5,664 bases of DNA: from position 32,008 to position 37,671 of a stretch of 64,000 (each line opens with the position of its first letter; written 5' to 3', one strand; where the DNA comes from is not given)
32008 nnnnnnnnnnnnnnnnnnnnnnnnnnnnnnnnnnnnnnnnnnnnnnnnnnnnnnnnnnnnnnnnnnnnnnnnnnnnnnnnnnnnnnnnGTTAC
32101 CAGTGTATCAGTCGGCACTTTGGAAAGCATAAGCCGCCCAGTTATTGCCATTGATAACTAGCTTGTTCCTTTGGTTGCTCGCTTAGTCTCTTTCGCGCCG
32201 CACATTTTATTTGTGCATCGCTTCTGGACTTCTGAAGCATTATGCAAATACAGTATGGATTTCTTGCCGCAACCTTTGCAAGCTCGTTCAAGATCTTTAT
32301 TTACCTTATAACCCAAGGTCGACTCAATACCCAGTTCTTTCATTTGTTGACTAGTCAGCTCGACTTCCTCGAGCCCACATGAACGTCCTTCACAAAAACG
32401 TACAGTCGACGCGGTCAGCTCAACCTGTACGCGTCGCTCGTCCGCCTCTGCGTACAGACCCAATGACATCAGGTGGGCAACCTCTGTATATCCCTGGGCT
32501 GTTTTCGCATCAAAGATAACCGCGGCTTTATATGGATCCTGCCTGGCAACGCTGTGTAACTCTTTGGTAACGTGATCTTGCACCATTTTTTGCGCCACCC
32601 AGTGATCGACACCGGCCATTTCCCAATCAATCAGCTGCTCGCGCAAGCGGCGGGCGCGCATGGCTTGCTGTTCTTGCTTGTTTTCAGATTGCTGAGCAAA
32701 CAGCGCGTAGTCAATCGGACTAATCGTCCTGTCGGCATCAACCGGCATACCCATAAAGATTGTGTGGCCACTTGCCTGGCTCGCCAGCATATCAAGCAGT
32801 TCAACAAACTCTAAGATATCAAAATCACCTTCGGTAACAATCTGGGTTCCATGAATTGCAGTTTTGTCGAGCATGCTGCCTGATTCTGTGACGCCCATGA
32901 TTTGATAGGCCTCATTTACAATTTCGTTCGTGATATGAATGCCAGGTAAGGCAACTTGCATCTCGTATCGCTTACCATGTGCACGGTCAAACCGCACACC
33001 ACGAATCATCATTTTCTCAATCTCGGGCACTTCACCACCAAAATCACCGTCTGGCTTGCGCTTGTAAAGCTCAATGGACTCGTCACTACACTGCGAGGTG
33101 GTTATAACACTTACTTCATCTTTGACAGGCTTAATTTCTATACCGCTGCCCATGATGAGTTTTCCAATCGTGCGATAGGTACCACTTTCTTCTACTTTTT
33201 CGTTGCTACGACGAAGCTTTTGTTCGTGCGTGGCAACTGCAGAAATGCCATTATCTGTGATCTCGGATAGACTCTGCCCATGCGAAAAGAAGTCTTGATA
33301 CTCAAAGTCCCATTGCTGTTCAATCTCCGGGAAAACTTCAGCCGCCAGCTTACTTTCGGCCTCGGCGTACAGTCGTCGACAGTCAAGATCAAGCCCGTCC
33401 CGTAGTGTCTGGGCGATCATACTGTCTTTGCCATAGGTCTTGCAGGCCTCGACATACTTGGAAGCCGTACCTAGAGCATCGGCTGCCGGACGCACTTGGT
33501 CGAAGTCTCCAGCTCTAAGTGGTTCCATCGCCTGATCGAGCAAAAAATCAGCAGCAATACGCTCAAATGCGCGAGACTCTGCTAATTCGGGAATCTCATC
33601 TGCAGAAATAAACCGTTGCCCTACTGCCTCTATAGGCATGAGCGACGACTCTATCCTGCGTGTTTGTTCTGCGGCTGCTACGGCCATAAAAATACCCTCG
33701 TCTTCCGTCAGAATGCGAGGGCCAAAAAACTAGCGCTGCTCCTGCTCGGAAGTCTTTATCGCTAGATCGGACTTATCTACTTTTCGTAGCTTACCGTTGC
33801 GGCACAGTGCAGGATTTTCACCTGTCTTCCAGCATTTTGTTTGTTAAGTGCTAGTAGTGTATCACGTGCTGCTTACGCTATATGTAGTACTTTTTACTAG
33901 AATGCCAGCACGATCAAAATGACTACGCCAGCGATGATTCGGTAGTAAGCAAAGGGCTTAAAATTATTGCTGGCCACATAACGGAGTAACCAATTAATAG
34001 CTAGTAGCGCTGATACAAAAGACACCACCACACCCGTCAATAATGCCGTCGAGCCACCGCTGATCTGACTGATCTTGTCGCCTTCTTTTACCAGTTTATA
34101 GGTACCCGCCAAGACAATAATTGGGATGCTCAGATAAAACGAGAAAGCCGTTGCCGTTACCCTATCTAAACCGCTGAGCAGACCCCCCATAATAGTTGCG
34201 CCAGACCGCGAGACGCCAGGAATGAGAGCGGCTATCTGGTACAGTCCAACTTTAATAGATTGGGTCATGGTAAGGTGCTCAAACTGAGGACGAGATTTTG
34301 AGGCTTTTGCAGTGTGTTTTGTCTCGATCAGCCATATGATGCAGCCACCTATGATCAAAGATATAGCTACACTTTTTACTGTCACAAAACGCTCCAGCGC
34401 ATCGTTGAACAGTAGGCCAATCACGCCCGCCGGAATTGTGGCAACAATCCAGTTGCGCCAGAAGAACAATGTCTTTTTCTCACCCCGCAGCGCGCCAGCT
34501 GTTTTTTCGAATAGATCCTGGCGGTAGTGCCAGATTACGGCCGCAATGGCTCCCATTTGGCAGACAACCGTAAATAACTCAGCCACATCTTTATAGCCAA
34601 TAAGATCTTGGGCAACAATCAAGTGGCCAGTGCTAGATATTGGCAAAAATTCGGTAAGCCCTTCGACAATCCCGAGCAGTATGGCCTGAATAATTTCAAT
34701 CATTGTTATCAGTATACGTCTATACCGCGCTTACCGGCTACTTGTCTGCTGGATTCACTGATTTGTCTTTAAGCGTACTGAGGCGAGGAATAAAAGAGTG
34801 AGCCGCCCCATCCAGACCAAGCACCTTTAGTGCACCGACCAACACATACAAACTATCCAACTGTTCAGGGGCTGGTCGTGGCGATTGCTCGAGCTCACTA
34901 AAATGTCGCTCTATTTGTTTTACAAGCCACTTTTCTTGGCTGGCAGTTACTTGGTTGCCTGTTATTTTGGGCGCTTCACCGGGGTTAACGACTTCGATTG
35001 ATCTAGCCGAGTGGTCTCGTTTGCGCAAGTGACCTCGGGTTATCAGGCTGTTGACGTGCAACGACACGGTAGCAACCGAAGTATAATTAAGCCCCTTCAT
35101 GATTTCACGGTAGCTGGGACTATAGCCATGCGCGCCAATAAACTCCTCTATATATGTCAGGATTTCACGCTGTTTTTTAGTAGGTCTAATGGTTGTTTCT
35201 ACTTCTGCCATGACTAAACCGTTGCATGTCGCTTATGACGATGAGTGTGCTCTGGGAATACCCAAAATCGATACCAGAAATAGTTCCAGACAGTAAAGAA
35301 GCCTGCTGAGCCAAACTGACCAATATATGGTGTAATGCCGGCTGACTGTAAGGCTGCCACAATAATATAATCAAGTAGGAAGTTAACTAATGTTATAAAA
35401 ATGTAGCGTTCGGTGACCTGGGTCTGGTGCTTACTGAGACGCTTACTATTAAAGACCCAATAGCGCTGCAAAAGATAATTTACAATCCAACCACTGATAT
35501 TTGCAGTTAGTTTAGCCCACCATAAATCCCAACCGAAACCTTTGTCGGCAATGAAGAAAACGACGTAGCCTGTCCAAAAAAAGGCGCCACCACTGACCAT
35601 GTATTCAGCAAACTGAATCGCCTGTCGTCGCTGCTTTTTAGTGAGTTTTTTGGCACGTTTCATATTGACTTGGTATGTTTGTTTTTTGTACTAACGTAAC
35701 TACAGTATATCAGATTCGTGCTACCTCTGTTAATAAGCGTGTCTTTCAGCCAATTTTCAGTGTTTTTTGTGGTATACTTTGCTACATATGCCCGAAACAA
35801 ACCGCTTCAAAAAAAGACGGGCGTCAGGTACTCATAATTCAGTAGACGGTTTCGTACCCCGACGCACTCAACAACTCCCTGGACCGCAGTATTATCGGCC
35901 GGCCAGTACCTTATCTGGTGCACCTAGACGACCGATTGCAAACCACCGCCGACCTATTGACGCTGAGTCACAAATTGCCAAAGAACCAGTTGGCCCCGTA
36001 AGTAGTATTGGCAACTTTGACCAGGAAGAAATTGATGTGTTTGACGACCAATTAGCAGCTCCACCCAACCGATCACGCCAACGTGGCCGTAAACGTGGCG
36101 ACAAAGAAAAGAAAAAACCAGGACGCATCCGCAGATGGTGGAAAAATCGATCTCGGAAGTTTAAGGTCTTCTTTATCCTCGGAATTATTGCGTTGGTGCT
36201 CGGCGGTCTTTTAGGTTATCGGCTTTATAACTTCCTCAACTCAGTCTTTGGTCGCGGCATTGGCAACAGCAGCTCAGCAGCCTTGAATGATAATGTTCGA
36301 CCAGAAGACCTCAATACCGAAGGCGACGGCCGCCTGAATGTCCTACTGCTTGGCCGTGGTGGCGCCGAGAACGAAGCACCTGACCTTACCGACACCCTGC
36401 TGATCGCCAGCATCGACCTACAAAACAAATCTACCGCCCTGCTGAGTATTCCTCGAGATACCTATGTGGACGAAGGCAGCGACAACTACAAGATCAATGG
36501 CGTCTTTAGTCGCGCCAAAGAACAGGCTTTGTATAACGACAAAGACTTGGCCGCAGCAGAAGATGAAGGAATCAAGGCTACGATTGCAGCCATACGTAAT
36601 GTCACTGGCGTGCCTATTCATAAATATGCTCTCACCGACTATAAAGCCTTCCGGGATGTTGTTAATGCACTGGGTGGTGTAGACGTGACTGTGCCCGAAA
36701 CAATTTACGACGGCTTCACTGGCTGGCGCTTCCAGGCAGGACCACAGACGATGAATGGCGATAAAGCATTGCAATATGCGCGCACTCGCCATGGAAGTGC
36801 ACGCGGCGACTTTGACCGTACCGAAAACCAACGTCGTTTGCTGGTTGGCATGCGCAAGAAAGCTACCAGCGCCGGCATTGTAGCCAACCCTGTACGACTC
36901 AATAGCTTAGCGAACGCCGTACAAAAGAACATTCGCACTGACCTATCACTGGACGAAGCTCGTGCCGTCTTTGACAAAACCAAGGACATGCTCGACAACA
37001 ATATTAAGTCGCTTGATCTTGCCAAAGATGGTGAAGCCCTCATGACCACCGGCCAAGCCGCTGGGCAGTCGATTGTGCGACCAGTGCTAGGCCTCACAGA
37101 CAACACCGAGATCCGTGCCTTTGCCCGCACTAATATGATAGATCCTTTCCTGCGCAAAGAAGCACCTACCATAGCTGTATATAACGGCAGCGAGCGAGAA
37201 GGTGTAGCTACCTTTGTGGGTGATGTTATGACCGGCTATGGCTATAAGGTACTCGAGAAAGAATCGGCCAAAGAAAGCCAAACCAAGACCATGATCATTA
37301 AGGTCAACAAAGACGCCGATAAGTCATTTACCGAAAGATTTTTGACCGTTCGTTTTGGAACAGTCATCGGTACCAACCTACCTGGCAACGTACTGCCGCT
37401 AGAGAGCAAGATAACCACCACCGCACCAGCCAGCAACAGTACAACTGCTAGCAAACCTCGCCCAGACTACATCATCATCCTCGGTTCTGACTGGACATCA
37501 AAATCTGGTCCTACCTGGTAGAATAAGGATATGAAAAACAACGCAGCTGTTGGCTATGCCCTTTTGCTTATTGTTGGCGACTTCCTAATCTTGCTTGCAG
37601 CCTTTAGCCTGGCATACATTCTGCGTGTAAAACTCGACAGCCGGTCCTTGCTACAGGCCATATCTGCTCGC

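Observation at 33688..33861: Cobalamin-riboswitch-like leader in front of a gene of unknown function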

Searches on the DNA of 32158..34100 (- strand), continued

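Call 89: search_with_rna_model(model_id=R1, sources=[L022, L023, L024, L026, L027, L028, L029, L032, L033, L034, L036, L037, L038, L039, L043, L044, L045, L046, L047, L048, L049, L050, L054, L055, L057, L058, L059, L060, L061, L062, L064, L065, L066, L067, L068, L070, L071, L073, L074, L075, L076, L077, L078, L080, L081, L082, L083, L084, L085, L087, L090, L091, L092, L093, L094, L095, L097, L098, L099, L100, L101, L102, L104, L105, L106, L108, L110, L111, L112, L114, L115, L116, L117, L119, L120, L121, L123, L124, L126, L127, L128, L129, L130, L131, L132, L133, L134, L135, L136, L137, L139, L140, L141], max_evalue=0.001, make_alignment=true)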
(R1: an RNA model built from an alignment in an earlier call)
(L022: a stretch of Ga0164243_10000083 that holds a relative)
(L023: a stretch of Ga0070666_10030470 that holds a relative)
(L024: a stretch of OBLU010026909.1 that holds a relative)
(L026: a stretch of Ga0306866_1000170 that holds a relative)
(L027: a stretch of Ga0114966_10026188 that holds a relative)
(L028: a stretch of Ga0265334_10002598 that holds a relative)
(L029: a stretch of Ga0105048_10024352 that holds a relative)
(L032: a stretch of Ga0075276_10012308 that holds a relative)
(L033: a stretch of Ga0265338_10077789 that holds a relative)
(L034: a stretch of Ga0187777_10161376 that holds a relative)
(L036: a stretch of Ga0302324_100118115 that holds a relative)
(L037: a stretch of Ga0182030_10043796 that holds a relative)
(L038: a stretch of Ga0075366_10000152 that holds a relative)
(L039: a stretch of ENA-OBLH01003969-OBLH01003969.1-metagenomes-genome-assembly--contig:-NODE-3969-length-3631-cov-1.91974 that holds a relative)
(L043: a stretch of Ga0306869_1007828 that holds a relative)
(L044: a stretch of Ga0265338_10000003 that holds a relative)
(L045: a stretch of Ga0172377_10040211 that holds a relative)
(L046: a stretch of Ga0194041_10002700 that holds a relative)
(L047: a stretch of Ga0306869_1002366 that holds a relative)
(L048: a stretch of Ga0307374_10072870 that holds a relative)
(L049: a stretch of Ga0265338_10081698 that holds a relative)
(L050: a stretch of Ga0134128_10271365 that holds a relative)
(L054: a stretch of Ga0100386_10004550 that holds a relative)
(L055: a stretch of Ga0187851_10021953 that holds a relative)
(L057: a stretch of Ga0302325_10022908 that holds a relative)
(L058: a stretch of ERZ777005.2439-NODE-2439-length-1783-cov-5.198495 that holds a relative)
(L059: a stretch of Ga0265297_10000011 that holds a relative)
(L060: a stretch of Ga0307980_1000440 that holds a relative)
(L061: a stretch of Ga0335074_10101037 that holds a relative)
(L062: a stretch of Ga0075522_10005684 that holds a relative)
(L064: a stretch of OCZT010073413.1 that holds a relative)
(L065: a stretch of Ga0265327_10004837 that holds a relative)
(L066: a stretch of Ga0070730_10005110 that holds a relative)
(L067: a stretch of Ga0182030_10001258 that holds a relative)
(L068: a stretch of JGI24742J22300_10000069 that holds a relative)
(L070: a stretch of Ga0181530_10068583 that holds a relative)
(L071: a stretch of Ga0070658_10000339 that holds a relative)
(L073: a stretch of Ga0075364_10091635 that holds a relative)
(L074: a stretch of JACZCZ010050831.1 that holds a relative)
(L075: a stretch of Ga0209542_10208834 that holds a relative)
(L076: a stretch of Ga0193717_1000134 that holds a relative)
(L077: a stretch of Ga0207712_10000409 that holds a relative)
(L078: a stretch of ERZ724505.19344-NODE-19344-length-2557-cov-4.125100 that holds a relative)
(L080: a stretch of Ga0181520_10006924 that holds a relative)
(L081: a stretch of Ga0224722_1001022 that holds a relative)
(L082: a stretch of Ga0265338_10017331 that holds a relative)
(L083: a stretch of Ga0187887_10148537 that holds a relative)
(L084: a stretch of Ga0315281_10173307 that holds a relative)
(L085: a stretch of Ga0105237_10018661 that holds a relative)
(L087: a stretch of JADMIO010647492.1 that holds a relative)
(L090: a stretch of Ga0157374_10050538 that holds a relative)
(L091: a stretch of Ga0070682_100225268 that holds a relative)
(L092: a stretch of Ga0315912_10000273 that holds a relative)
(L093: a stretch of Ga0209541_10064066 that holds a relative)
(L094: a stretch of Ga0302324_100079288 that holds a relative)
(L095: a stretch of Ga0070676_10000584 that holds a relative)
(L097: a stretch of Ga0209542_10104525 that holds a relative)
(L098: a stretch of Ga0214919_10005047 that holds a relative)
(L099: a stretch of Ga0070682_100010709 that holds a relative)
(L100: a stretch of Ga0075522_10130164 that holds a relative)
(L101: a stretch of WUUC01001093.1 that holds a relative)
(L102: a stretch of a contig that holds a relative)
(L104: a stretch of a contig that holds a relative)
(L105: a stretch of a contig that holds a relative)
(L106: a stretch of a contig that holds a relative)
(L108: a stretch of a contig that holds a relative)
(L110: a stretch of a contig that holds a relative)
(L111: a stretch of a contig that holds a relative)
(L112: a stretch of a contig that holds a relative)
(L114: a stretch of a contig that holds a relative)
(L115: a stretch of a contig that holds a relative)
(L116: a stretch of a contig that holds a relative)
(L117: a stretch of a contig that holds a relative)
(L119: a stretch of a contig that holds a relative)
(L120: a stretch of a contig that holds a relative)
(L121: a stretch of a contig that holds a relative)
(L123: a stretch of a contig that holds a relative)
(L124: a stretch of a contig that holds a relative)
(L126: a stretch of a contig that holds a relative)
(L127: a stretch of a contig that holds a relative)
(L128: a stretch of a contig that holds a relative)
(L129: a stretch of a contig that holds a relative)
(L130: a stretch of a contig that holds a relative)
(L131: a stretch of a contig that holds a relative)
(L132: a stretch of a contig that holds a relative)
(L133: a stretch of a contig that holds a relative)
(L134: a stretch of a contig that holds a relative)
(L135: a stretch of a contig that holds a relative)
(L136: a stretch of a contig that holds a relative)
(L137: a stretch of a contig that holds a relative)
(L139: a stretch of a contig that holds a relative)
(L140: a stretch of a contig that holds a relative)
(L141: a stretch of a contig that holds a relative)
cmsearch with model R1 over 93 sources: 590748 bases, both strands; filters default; matches with E-value up to 0.001: 93.
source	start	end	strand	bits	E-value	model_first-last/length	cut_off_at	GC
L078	765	874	-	108.5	3e-21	1-112/112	no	0.49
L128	5580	5696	-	107.8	4.2e-21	1-112/112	no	0.46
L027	799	916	+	107.5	4.8e-21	1-112/112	no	0.4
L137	506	618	-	107.3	5.4e-21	1-112/112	no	0.49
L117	1247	1361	-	107.1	6e-21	1-112/112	no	0.54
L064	638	753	-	106.2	9.4e-21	1-112/112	no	0.47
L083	628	746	+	106.1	1e-20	1-112/112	no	0.39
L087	6511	6621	-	105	1.7e-20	1-112/112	no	0.48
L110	7151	7258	+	104.8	1.9e-20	1-112/112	no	0.42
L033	407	517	-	104.6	2.1e-20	1-112/112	no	0.47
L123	1728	1843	-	104.6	2.2e-20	1-112/112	no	0.5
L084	1926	2037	-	104.3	2.5e-20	1-112/112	no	0.48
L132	8962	9073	-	103.2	4.4e-20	1-112/112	no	0.48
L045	4091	4196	-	103.1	4.6e-20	1-112/112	no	0.42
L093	664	779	+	103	4.9e-20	1-112/112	no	0.47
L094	3443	3566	+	102.9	5e-20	1-112/112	no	0.52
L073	919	1036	-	102.7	5.6e-20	1-112/112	no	0.49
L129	2432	2549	-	102.7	5.7e-20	1-112/112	no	0.44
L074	4773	4885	+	101.7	9.2e-20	1-112/112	no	0.53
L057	4853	4965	+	101.2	1.2e-19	1-112/112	no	0.51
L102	3628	3745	-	100.9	1.4e-19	1-112/112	no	0.55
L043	1656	1779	-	100.8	1.5e-19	1-112/112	no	0.49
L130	8509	8619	-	100.1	2.1e-19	1-112/112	no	0.46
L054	3472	3581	-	99.9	2.3e-19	1-112/112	no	0.47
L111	997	1108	+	99.8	2.4e-19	1-112/112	no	0.52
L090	2114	2226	-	99.1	3.6e-19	1-112/112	no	0.41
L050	150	257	+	98.7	4.2e-19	1-112/112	no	0.53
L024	3340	3454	-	98.4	5e-19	1-112/112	no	0.49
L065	3344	3464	+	98.3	5.3e-19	1-112/112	no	0.49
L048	105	217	+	98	6.1e-19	1-112/112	no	0.53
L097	2871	2987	-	98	6.1e-19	1-112/112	no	0.5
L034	1200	1320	-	98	6.3e-19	1-112/112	no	0.46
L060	1053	1167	-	97.2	9.1e-19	1-112/112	no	0.38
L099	3730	3846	+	96.1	1.6e-18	1-112/112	no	0.47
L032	467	587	-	96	1.7e-18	1-112/112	no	0.49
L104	3333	3449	-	95.8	1.9e-18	1-112/112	no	0.46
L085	4016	4131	+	95.5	2.2e-18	1-112/112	no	0.45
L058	614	727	+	95.5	2.2e-18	1-112/112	no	0.51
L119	3972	4095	-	95.3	2.4e-18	1-112/112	no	0.5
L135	622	735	-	94.9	2.9e-18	1-112/112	no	0.46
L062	1375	1494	+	94.9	3e-18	1-112/112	no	0.53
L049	1575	1693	-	94.7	3.3e-18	1-112/112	no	0.45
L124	1178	1294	-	94.1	4.3e-18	1-112/112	no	0.48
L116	4807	4922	-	92.8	8.4e-18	1-112/112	no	0.41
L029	5531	5644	-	91.9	1.3e-17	1-112/112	no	0.43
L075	1258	1355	+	91.5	1.6e-17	1-112/112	no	0.44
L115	643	739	+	91.5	1.7e-17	1-112/112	no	0.45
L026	11904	12019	+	91.1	2e-17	1-112/112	no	0.4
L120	1532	1628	+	91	2.1e-17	1-112/112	no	0.55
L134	861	958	+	90.9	2.3e-17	1-112/112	no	0.51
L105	5314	5410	+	89.9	3.8e-17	1-112/112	no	0.47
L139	4477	4584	+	89.9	3.8e-17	1-112/112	no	0.53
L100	663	788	+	89.8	4e-17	1-112/112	no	0.47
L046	4500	4620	+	89.2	5.3e-17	1-112/112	no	0.46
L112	1524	1643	+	89.1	5.8e-17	1-112/112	no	0.48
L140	1821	1917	+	88.6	7.2e-17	1-112/112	no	0.49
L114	4040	4159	+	88.4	8.2e-17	1-112/112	no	0.44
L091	874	993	+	88.3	8.5e-17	1-112/112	no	0.47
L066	2797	2920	+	88.2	9.1e-17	1-112/112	no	0.55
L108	4718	4830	-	88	1e-16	1-112/112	no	0.48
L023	1661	1792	-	87.5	1.2e-16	1-112/112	no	0.51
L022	5736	5831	-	87.4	1.3e-16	1-112/112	no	0.46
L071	1719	1843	+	87.2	1.5e-16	1-112/112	no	0.5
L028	1119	1239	-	87.1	1.6e-16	1-112/112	no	0.47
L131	9681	9801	-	87.1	1.6e-16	1-112/112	no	0.47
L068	612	730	+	86.8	1.8e-16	1-112/112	no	0.53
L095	1830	1948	+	86.8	1.8e-16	1-112/112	no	0.53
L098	1109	1226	-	86.6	2.1e-16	1-112/112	no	0.39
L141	628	751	+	86.4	2.2e-16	1-112/112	no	0.49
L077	4626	4751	-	85.5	3.6e-16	1-112/112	no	0.54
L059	4075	4172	+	84.6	5.7e-16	1-112/112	no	0.47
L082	842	966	+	84.1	7e-16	1-112/112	no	0.47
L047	2876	3001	-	83.8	8.3e-16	1-112/112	no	0.49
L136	6481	6605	-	82.6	1.5e-15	1-112/112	no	0.49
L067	1856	1978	-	81.8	2.3e-15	1-112/112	no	0.37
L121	3159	3287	-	81.3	3e-15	1-112/112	no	0.42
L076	275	405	+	81.1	3.3e-15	1-112/112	no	0.48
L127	771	896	+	80.8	3.8e-15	1-112/112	no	0.52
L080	8684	8809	-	79.7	6.8e-15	1-112/112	no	0.45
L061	787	901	+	78.2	1.4e-14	1-112/112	no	0.45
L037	3380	3498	+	78.2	1.4e-14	1-112/112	no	0.49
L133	2157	2258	+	77.5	2.1e-14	1-112/112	no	0.44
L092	12439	12541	-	76.5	3.4e-14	1-112/112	no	0.47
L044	9354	9468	+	76.3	3.7e-14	1-112/112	no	0.51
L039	1213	1342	+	75.2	6.7e-14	1-112/112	no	0.45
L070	1462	1592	-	75.1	6.9e-14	1-112/112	no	0.45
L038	2397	2514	-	75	7.2e-14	1-112/112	no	0.51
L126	7730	7858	+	74.5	9.4e-14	1-112/112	no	0.5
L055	2793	2913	+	74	1.2e-13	1-112/112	no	0.45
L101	1366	1494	+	72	3.3e-13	1-112/112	no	0.53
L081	2572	2681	+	66.9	4.6e-12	1-112/112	no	0.52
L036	1245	1368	+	65.7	8.1e-12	1-112/112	no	0.52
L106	1197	1335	-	63.7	2.2e-11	1-112/112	no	0.51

Alignment A5: 93 matches aligned to the model, 215 columns, each read 5' to 3' on its own strand. Consensus structure (alignment columns), stored with it:
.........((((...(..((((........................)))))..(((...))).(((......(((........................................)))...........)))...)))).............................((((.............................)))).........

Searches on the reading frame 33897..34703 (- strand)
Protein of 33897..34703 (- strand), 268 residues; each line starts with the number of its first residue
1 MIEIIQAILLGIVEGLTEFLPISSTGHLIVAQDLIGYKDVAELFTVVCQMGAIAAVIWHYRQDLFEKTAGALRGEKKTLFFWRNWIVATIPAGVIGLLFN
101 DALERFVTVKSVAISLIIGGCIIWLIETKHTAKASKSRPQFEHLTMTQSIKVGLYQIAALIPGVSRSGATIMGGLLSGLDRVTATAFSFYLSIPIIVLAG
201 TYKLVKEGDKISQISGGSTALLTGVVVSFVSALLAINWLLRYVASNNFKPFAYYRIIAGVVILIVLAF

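Call 5: search_protein_families(library=pfam, proteins=[window:33897-34703:-])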
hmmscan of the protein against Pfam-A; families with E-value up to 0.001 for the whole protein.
window:33897-34703:- (268 aa): 1 family
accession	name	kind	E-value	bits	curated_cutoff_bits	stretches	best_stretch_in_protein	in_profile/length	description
PF02673.24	BacA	-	2.4e-79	267.1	33.4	1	7-261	1-257/257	Bacitracin resistance protein BacA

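Call 6: search_protein_families(library=ncbifam, proteins=[window:33897-34703:-])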
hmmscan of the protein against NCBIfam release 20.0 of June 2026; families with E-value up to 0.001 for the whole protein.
window:33897-34703:- (268 aa): 12 families
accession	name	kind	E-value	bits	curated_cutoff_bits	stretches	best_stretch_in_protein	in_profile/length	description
NF001389.0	PRK00281.1-2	equivalog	3.4e-84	282.4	262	1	2-267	4-265/272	undecaprenyl-diphosphate phosphatase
NF001390.0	PRK00281.1-4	equivalog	1.3e-77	261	260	1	1-266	3-266/272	undecaprenyl-diphosphate phosphatase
NF001391.0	PRK00281.1-5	equivalog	4.6e-70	236.2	293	1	1-266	3-273/279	undecaprenyl-diphosphate phosphatase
TIGR00753.1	undec_PP_bacA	equivalog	8.7e-69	232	217.5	1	7-259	1-255/255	undecaprenyl-diphosphatase UppP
NF001392.0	PRK00281.2-1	equivalog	2.7e-65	220.6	308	1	2-267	5-273/280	undecaprenyl-diphosphate phosphatase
NF001388.0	PRK00281.1-1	equivalog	3.3e-58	197.4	362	1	1-266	4-272/273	undecaprenyl-diphosphate phosphatase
NF001393.0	PRK00281.2-4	equivalog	9.9e-58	195.7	284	1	3-266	2-264/266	undecaprenyl-diphosphate phosphatase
NF001394.0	PRK00281.2-5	equivalog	5.7e-57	193.3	311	1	2-267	6-276/281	undecaprenyl-diphosphate phosphatase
NF001397.0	PRK00281.3-4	equivalog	6.5e-46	157.2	363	1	3-267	2-279/281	undecaprenyl-diphosphate phosphatase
NF001395.0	PRK00281.3-1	equivalog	7.9e-35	120.7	394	1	3-266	5-303/306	undecaprenyl-diphosphate phosphatase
NF001396.0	PRK00281.3-3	equivalog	4.8e-25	88.9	382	1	1-263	1-261/264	undecaprenyl-diphosphate phosphatase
NF001398.0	PRK00281.3-5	equivalog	8.2e-24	84.9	354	1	2-248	2-255/278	undecaprenyl-diphosphate phosphatase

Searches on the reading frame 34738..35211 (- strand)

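Call 5: search_protein_families(library=pfam, proteins=[window:34738-35211:-])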
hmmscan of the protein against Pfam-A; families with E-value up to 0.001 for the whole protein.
window:34738-35211:- (157 aa): 1 family
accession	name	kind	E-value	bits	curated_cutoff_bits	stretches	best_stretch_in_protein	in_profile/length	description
PF01726.22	LexA_DNA_bind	-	1.6e-14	53.9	23.7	1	11-70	5-64/65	LexA DNA binding domain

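Call 6: search_protein_families(library=ncbifam, proteins=[window:34738-35211:-])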
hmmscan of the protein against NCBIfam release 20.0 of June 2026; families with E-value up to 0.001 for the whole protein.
window:34738-35211:- (157 aa): 1 family
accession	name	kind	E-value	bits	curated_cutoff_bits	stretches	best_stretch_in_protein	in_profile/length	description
TIGR00498.1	lexA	equivalog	3e-14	53.1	110.95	1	11-104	5-102/203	transcriptional repressor LexA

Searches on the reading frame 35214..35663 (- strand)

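Call 5: search_protein_families(library=pfam, proteins=[window:35214-35663:-])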
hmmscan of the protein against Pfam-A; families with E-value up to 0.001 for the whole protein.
window:35214-35663:- (149 aa): 1 family
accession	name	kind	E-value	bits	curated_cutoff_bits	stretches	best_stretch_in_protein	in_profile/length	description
PF04138.20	GtrA_DPMS_TM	-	1e-16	61.6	26.1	1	21-136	2-117/117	GtrA/DPMS, transmembrane domain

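Call 6: search_protein_families(library=ncbifam, proteins=[window:35214-35663:-])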
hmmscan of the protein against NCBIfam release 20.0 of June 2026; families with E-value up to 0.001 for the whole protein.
window:35214-35663:- (149 aa): 0 families

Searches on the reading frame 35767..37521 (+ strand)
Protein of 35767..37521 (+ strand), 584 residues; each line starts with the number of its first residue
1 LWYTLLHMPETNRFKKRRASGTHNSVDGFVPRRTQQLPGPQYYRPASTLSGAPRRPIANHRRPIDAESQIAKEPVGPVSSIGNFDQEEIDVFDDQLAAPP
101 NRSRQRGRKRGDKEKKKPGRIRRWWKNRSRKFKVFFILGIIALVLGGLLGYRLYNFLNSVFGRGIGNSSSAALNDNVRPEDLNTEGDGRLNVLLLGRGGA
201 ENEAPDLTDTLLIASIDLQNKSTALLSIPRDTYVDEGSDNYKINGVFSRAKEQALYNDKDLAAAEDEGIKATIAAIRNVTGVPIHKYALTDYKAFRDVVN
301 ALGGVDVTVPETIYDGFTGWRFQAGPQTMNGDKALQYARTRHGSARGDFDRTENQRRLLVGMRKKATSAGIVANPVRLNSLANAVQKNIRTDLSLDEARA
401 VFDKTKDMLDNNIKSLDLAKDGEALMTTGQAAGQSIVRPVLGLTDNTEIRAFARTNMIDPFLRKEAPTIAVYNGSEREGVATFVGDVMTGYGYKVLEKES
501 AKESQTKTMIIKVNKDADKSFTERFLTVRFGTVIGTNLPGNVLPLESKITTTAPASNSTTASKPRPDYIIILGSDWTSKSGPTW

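Call 5: search_protein_families(library=pfam, proteins=[window:35767-37521:+])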
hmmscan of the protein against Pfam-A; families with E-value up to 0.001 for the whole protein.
window:35767-37521:+ (584 aa): 2 families
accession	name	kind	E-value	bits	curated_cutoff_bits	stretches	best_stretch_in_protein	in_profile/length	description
PF03816.19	LytR_cpsA_psr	-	1.4e-36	126.3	24.6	1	208-366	2-148/150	LytR_cpsA_psr family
PF13399.11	LytR_C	-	4.5e-06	27.9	22.2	1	468-576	3-86/86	LytR cell envelope-related transcriptional attenuator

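Call 6: search_protein_families(library=ncbifam, proteins=[window:35767-37521:+])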
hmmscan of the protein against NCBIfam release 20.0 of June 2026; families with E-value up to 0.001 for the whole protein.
window:35767-37521:+ (584 aa): 4 families
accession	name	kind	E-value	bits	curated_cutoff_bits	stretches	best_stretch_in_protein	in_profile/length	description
NF006897.1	PRK09379.1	equivalog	8e-33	113.9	441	1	133-423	4-271/298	polyisoprenyl-teichoic acid--peptidoglycan teichoic acid transferase TagU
TIGR00350.1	lytR_cpsA_psr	domain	1.7e-31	109.5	62.3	1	208-365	3-149/152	LCP family glycopolymer transferase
NF051849.1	LCP_trans_Cps2A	equivalog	1.5e-19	70.6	650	1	213-418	246-435/477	LCP family glycopolymer transferase CpsA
NF047591.1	ligase_LytR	equivalog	2.2e-15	56.8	450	1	189-419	57-285/336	glycopolymer--peptidoglycan transferase LytR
